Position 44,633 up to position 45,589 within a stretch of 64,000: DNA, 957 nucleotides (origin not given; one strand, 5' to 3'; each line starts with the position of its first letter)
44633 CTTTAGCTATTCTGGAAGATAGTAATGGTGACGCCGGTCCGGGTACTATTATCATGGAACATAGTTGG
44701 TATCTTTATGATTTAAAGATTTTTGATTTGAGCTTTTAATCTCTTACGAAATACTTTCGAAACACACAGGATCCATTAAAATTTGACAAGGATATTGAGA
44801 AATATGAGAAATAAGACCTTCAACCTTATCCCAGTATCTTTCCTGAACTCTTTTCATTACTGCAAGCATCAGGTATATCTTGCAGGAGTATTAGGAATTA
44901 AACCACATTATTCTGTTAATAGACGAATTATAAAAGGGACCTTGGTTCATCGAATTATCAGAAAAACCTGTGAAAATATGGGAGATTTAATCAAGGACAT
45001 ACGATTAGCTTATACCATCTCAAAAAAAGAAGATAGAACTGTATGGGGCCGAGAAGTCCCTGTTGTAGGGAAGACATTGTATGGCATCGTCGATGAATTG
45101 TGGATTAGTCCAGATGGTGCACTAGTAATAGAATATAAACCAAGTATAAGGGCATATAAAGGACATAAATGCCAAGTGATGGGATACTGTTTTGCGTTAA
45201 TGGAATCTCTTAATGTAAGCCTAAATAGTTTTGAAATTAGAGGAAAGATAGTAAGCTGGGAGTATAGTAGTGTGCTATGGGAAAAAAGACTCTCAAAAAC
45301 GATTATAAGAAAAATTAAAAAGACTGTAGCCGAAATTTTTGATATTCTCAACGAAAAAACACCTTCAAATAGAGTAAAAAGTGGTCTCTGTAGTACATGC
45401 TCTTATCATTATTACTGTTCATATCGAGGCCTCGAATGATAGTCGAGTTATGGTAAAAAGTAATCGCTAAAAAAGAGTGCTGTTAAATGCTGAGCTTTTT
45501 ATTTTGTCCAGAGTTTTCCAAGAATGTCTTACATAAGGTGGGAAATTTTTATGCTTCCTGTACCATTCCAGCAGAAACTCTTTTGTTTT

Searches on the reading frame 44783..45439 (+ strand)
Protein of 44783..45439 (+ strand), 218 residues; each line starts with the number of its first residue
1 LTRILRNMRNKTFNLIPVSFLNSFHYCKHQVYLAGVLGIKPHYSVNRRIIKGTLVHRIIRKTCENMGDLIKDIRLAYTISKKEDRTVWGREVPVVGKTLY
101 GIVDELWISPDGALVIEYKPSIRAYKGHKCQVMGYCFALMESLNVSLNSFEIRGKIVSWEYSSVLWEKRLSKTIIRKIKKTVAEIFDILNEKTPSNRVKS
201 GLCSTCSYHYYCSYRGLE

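Call 64: search_protein_families(library=pfam, proteins=[window:44783-45439:+], max_evalue=0.001)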
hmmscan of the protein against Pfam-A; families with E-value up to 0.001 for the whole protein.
window:44783-45439:+ (218 aa): 2 families
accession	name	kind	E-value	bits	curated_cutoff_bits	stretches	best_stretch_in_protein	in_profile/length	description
PF01930.23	Cas_Cas4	-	4.6e-14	53.3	22.7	1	20-212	4-158/160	Domain of unknown function DUF83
PF12705.13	PDDEXK_1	-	6.5e-09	36.5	22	1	76-212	101-246/247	PD-(D/E)XK nuclease superfamily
